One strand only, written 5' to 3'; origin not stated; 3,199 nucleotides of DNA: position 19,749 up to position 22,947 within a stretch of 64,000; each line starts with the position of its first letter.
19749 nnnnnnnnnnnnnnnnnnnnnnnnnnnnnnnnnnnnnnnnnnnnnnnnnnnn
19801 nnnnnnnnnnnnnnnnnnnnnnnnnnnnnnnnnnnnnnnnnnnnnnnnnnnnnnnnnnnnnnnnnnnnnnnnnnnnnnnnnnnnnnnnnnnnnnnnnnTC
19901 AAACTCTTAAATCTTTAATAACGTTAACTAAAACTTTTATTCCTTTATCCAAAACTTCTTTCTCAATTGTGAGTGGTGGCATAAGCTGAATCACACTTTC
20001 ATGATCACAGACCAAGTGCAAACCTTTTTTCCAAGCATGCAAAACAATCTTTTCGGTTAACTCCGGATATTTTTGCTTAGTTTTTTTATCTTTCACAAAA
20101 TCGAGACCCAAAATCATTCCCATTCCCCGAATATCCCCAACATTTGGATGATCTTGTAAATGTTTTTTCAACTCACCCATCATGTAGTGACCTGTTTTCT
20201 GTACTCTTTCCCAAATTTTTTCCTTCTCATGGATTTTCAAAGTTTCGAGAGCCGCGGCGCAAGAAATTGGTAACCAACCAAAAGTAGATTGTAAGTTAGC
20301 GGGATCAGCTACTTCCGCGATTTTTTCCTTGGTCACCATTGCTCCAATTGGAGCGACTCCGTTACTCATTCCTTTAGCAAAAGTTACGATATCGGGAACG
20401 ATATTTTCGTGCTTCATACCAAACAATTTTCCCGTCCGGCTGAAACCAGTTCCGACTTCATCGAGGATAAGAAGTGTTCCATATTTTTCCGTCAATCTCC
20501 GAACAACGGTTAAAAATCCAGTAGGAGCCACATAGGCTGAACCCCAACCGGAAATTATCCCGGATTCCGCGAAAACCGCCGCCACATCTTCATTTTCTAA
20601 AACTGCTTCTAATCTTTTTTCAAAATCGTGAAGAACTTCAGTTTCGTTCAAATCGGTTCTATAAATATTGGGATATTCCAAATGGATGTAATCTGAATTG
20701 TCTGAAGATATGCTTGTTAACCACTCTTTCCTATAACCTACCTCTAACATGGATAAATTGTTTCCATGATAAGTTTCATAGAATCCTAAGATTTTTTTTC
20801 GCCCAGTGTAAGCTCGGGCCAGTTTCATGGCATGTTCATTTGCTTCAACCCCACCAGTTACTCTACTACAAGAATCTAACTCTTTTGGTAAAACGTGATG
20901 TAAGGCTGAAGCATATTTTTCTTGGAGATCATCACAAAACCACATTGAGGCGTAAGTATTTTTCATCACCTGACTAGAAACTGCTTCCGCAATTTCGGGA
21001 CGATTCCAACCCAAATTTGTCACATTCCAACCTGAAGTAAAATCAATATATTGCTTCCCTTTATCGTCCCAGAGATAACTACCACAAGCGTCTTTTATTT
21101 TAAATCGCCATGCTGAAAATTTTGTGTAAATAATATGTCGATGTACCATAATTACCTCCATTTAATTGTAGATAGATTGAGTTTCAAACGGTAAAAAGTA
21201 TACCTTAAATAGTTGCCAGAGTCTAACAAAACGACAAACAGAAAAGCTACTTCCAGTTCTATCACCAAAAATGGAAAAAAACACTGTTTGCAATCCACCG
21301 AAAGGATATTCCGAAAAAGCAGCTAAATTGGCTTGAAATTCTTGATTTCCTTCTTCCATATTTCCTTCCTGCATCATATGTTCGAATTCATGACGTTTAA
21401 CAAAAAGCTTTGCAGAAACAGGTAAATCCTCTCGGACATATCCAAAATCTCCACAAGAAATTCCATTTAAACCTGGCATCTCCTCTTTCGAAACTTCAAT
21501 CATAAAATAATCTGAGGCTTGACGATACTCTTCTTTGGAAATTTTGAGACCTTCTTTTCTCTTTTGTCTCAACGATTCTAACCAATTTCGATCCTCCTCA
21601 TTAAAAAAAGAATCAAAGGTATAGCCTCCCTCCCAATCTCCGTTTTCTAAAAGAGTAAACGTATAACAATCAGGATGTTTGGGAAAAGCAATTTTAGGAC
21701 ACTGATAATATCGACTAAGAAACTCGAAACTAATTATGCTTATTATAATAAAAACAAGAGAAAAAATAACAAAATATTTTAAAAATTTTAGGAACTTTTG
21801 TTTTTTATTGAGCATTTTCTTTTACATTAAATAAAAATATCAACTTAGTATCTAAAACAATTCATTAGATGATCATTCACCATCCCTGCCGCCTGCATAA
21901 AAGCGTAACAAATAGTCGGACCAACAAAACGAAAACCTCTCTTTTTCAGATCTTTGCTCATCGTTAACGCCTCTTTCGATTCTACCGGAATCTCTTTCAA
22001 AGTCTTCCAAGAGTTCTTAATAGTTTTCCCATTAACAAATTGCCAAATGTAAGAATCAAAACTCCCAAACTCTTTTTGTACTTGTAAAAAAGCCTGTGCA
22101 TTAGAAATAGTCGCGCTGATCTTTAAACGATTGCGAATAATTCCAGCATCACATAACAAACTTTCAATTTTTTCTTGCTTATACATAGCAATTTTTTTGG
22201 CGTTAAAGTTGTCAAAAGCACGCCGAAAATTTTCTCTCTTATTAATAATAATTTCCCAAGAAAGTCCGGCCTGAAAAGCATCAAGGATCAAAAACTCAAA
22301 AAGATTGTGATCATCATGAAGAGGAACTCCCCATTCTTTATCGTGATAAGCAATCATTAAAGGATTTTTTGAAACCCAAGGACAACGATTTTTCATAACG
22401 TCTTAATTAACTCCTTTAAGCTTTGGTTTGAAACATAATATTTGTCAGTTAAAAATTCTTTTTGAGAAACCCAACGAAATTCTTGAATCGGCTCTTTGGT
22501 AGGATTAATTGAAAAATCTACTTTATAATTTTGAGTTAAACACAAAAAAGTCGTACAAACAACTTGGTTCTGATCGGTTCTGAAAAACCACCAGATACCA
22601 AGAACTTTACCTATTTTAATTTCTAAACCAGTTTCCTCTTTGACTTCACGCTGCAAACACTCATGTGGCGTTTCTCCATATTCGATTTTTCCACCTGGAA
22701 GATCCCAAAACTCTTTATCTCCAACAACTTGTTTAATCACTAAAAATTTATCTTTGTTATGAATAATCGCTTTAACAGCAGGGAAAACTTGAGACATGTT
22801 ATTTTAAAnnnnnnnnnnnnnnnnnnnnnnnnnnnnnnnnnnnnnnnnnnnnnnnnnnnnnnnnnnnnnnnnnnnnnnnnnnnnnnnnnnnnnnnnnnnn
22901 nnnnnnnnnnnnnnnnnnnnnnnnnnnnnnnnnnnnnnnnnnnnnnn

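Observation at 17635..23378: Nine-gene translationally coupled operon packed with nucleotide phosphohydrolases (3 NUDIX + SurE + HD + HD-like), Tag glycosylase, class III aminotransferase and an HExxH membrane protein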

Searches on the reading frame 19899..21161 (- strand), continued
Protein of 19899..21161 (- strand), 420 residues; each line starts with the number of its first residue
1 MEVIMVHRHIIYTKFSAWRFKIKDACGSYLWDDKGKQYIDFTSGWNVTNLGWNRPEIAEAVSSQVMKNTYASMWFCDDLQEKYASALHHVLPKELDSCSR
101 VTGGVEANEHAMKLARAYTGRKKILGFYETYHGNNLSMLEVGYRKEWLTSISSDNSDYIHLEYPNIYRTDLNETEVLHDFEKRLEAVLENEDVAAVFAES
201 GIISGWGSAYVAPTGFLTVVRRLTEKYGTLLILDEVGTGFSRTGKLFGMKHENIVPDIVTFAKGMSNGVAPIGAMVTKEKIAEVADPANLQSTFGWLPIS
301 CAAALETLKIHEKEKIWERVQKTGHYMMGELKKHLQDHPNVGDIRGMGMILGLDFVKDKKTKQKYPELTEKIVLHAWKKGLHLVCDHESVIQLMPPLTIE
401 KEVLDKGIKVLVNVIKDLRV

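Call 71: find_encoding_contigs(protein=P0007, flank=8000, max_places=1)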
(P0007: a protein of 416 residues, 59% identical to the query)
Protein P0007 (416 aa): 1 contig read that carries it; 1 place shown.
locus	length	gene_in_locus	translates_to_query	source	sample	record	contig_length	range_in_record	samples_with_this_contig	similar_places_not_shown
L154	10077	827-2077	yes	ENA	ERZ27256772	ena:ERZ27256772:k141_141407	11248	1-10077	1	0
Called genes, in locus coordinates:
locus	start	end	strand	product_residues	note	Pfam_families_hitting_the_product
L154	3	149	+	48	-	?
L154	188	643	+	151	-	PF01371:Trp_repressor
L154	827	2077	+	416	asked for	PF00202:Aminotran_3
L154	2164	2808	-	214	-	-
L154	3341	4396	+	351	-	PF00004:AAA, PF07728:AAA_5, PF22667:Lon_lid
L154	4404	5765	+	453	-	PF00753:Lactamase_B, PF12706:Lactamase_B_2, PF22505:RNase_J_b_CASP, PF07521:RMMBL (weak)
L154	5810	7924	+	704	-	PF17854:FtsK_alpha, PF01580:FtsK_SpoIIIE, PF09397:FtsK_gamma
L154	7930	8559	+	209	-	PF12844:HTH_19 (weak), PF13413:HTH_25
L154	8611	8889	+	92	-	-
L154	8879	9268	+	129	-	-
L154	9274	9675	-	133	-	PF01850:PIN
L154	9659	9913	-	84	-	PF01402:RHH_1 (weak)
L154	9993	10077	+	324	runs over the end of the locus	-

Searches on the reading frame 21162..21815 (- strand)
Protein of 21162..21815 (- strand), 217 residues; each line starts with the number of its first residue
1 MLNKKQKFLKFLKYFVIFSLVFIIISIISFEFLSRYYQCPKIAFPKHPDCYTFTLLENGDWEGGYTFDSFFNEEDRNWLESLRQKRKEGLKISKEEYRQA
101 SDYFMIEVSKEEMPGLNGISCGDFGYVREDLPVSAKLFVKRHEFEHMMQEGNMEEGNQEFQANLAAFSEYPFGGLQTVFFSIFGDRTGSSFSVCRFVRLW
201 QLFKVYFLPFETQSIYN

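Call 3: search_protein_families(library=pfam, proteins=[window:21162-21815:-], max_evalue=0.01)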
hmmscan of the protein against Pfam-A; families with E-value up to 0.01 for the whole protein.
window:21162-21815:- (217 aa): 0 families

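Call 4: search_protein_families(library=ncbifam, proteins=[window:21162-21815:-], max_evalue=0.01)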
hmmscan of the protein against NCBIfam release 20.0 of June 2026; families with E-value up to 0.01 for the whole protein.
window:21162-21815:- (217 aa): 1 family
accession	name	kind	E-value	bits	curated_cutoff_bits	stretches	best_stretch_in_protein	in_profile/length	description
NF009582.0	PRK13024.1-2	equivalog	0.0089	14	723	1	3-44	517-558/859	protein translocase subunit SecDF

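Call 19: find_homologous_proteins(query=window:21162-21815:-, max_evalue=0.001)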
Query window:21162-21815:- (217 aa): 8 proteins with E <= 0.001 among 110 candidates.
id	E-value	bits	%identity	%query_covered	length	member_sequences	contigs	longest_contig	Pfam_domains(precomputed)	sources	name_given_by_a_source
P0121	2.0e-143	494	100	100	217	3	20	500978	-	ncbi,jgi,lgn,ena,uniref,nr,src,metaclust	ncbi:hypothetical protein A2X44_04305 [candidate division CPR3 bacterium GWF2_35_18]|uniref:Uncharac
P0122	1.8e-107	376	74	99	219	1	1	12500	-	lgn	-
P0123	4.3e-104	365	69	99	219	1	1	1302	-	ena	-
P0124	8.9e-102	358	72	98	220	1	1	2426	-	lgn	-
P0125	2.4e-60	222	48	99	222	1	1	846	-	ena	-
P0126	3.4e-33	133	42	85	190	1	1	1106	-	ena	-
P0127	7.2e-32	129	53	61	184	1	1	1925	-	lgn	-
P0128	1.4e-28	118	40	93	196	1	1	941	-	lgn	-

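Call 27: search_protein_families(library=padloc, proteins=[window:21162-21815:-], max_evalue=0.01)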
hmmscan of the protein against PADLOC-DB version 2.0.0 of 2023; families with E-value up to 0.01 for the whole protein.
window:21162-21815:- (217 aa): 0 families

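Call 47: predict_structure(alignment_id=A3)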
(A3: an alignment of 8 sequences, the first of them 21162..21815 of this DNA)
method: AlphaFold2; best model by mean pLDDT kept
length: 217 residues; sequences in the alignment: 8
mean_pLDDT: 87.4   pTM: 0.81
mean pLDDT of the five models: 87.4, 87.1, 86.3, 86.2, 82.5
residues with pLDDT >= 90: 113; 70-90: 93; 50-70: 11; < 50: 0
segments of 3 or more residues with pLDDT < 50: none
pLDDT, mean of each block of 10 residues (from residue 1): 79 94 91 83 87 86 82 92 92 93 96 92 94 96 94 79 95 91 60 82 87 75
secondary structure, 60 per line:
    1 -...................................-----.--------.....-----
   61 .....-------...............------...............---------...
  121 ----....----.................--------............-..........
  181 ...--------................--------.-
elements in order: H2-36 E51-55 E61-65 H73-87 H94-104 E105-108 E118-120 E125-128 H133-149 H158-169 H171-183 H192-207

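Call 51: fold_search(model_id=the predicted structure, library=pdb)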
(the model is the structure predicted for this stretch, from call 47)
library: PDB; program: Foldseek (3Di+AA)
matches with E <= 10: 85; with E <= 0.001: 0
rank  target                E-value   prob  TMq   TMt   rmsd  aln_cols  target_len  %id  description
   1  8slm                  1.8e-01  0.41  0.24  0.21  13.1       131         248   11  Crystal structure of Deinococcus geothermalis PprI (released 2024-03-13)
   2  3dti                  6.4e-01  0.35  0.28  0.25  11.8       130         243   15  Crystal structure of the IRRE protein, a central regulator of DNA damage repair in deinococcaceae (released 2009-02-10)
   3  5hut_A                6.8e-01  0.04  0.11  0.07  16.7       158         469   15  Structure of Candida albicans trehalose-6-phosphate synthase in complex with UDP-glucose (released 2017-05-03)
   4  8sln_A                7.2e-01  0.25  0.25  0.23   8.6       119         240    9  Crystal structure of Deinococcus geothermalis PprI complexed with ssDNA (released 2024-03-13)
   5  1mnm_C                1.2e+00  0.21  0.14  0.29   7.7        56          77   12  YEAST MATALPHA2/MCM1/DNA TERNARY TRANSCRIPTION COMPLEX CRYSTAL STRUCTURE (released 1998-03-18)
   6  3dte                  1.3e+00  0.18  0.27  0.24  13.6       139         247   15  Crystal structure of the IRRE protein, a central regulator of DNA damage repair in deinococcaceae (released 2009-02-10)
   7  9cb9_B                1.4e+00  0.13  0.09  0.13  15.5        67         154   13  Bacteriophage PhiTE extended tail (released 2025-04-16)
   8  4qqf_F                2.2e+00  0.08  0.10  0.12   9.5        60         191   12  Crystal structure of mitochondrial import inner membrane translocase subunit TIM50 (released 2015-07-01)
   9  4qqf_C                2.6e+00  0.07  0.11  0.12  10.6        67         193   15  Crystal structure of mitochondrial import inner membrane translocase subunit TIM50 (released 2015-07-01)
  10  7sh0_A                2.6e+00  0.07  0.22  0.07  11.4       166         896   13  CRYSTAL STRUCTURE OF ENDOPLASMIC RETICULUM AMINOPEPTIDASE 2 (ERAP2) COMPLEX WITH A HIGHLY SELECTIVE AND POTENT SMALL M (released 2022-07-20)
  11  9cc7_G                3.3e+00  0.08  0.11  0.16  15.3        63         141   14  Bacteriophage PhiTE extended connector complex (released 2025-04-16)
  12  4qqf_A                3.3e+00  0.06  0.10  0.11   9.4        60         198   12  Crystal structure of mitochondrial import inner membrane translocase subunit TIM50 (released 2015-07-01)
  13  5k1v_A                3.3e+00  0.06  0.22  0.07  11.8       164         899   13  Crystal structure of Endoplasmic Reticulum aminopeptidase 2 (ERAP2) in complex with a diaminobenzoic acid derivative l (released 2017-03-29)
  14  9cc7_H                3.5e+00  0.07  0.09  0.13  15.6        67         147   13  Bacteriophage PhiTE extended connector complex (released 2025-04-16)
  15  7zoc                  3.5e+00  0.04  0.23  0.15  13.4       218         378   16  Crystal structure of the peptidase domain of collagenase H from Clostridium histolyticum in complex with N-aryl-2-alkylm (released 2023-05-10)
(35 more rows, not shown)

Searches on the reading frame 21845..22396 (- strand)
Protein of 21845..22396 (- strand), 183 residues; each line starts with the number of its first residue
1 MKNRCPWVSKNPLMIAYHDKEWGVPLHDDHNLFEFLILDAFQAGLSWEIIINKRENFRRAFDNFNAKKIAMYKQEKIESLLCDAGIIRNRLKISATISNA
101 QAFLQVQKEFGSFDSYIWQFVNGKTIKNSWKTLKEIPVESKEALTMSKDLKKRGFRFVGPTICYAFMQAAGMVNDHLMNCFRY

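Call 3: search_protein_families(library=pfam, proteins=[window:21845-22396:-], max_evalue=0.01)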
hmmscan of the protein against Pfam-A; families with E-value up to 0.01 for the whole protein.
window:21845-22396:- (183 aa): 2 families
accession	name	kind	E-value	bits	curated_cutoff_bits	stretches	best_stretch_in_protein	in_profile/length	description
PF03352.18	Adenine_glyco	-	1.4e-84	282.8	25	1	7-182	1-176/177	Methyladenine glycosylase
PF24406.1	nSTAND_NTPase4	-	0.0041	17.6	27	0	53-89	4-40/58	Novel STAND NTPase 4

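Call 4: search_protein_families(library=ncbifam, proteins=[window:21845-22396:-], max_evalue=0.01)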
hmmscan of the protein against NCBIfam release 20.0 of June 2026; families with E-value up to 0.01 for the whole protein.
window:21845-22396:- (183 aa): 2 families
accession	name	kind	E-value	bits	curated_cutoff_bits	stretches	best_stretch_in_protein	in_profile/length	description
TIGR00624.1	tag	subfamily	1.5e-74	249.5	232.5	1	4-183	2-179/179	DNA-3-methyladenine glycosylase I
NF007678.0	PRK10353.1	equivalog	1.9e-65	219.8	349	1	3-183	2-182/189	DNA-3-methyladenine glycosylase I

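Call 27: search_protein_families(library=padloc, proteins=[window:21845-22396:-], max_evalue=0.01)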
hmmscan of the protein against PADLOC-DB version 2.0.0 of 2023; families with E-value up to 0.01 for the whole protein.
window:21845-22396:- (183 aa): 0 families

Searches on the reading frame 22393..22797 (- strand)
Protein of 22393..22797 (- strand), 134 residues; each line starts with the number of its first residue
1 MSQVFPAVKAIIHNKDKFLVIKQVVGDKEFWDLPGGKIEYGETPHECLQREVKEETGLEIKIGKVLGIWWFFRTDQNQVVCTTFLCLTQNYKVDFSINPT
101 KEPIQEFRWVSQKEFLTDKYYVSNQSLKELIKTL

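Call 3: search_protein_families(library=pfam, proteins=[window:22393-22797:-], max_evalue=0.01)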
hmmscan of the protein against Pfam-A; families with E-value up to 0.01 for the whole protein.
window:22393-22797:- (134 aa): 3 families
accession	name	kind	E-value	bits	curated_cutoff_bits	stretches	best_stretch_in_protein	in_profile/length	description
PF00293.34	NUDIX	-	1.7e-20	73.9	21.1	1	6-119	4-122/134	NUDIX domain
PF14815.12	NUDIX_4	-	5.9e-05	23.3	35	1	28-115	24-98/113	NUDIX domain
PF13869.12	NUDIX_2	-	0.00025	20.9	27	1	26-71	65-116/188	Nucleotide hydrolase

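Call 4: search_protein_families(library=ncbifam, proteins=[window:22393-22797:-], max_evalue=0.01)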
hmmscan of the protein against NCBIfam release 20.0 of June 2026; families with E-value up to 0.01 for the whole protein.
window:22393-22797:- (134 aa): 25 families
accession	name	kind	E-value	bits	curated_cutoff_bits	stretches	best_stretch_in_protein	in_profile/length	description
NF008044.0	PRK10776.1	equivalog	9.4e-14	51.4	148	1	11-132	10-127/130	8-oxo-dGTP diphosphatase MutT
TIGR00586.1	mutt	equivalog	7.3e-13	48.6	97.9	1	10-127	10-123/129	8-oxo-dGTP diphosphatase MutT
NF006530.0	PRK08999.1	equivalog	2.3e-11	43.3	245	1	8-120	9-117/315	Nudix family hydrolase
NF041652.1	Nud_hyd_Dein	equivalog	1.9e-10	41.1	200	1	16-116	25-128/152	Nudix hydrolase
NF007834.0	PRK10546.1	equivalog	1.1e-09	38.3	156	1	7-116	6-110/135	pyrimidine (deoxy)nucleoside triphosphate diphosphatase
NF001299.0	PRK00241.1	equivalog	2.6e-08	33.7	158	1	3-67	133-197/263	NAD(+) diphosphatase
NF011963.0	PRK15434.1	subfamily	6.1e-08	32.5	146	1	17-119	30-138/159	GDP-mannose mannosyl hydrolase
TIGR02705.1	nudix_YtkD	equivalog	8.1e-08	32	154.4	1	8-62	27-78/156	RNA deprotection pyrophosphohydrolase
NF001937.0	PRK00714.1-4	equivalog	1.1e-07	31.6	139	1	7-77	10-82/161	RNA pyrophosphohydrolase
NF006961.0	PRK09438.1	equivalog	1.3e-07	31.2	103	1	9-62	12-65/151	dihydroneopterin triphosphate diphosphatase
NF012016.0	PRK15472.1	equivalog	1.8e-07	31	95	1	8-77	7-77/141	nucleoside triphosphatase NudI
NF001935.0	PRK00714.1-2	equivalog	7e-07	28.9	259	1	12-67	15-69/183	RNA pyrophosphohydrolase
NF001936.0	PRK00714.1-3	equivalog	3.4e-06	27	118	1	12-61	14-68/155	RNA pyrophosphohydrolase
NF052459.1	OxoGTPPhMutT1Mycb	equivalog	3.5e-06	26.3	475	1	30-122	30-116/292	8-oxo-(d)GTP phosphatase MutT1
NF001934.0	PRK00714.1-1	equivalog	1.9e-05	24.2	241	1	7-89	10-95/176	RNA pyrophosphohydrolase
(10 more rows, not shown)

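Call 27: search_protein_families(library=padloc, proteins=[window:22393-22797:-], max_evalue=0.01)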
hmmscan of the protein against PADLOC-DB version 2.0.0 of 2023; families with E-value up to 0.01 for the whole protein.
window:22393-22797:- (134 aa): 1 family
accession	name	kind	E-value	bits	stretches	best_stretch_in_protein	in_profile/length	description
PDLC04899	PDC-S07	-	3.2e-20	70.2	1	1-125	3-122/135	-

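Call 61: search_solved_structures(query=window:22393-22797:-, max_evalue=0.00001)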
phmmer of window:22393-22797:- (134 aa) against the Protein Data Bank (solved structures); distinct sequences matched with E-value up to 0.00001: 22.
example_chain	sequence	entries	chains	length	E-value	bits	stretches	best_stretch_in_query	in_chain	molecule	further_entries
3id9_A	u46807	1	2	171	3.6e-12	49.4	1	8-68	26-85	MutT/NUDIX family protein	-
3smd_A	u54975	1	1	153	6.1e-11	45.4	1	5-70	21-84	MutT/NUDIX family protein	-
3dku_A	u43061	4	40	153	9.4e-09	38.3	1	7-117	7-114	Putative phosphohydrolase | Phosphatase nudJ | Putative Nudix hydrolase ymfB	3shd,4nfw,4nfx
3ees_A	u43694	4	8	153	1.3e-08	37.8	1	6-65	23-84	Probable pyrophosphohydrolase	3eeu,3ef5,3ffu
6fl4_A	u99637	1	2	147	8.5e-07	32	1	22-68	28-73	Nudix hydrolase 1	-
5gp0_E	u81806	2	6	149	8.7e-07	32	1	22-68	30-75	Nudix hydrolase 1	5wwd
6dby_A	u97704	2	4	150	8.9e-07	31.9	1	22-68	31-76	Nudix hydrolase 1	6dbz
3grn_A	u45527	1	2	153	1e-06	31.8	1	8-113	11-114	MutT related protein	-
2yyh_A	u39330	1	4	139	1.8e-06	30.9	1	32-75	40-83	8-OXO-dGTPase domain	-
3fk9_A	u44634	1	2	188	2.1e-06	30.7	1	11-86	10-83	Mutator MutT protein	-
3hhj_A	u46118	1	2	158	2.8e-06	30.3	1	17-66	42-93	Mutator mutT protein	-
3gg6_A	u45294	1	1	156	2.9e-06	30.3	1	10-62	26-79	Nucleoside diphosphate-linked moiety X motif 18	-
3q1p_A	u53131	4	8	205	3e-06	30.2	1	8-69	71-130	Phosphohydrolase (MutT/nudix family protein)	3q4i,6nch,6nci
5zrc_A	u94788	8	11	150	4e-06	29.8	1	30-68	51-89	Putative mutator protein MutT2/NUDIX hydrolase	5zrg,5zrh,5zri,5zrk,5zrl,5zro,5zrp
5qoh_A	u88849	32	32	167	4.1e-06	29.8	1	19-63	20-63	DCP2 (NUDT20)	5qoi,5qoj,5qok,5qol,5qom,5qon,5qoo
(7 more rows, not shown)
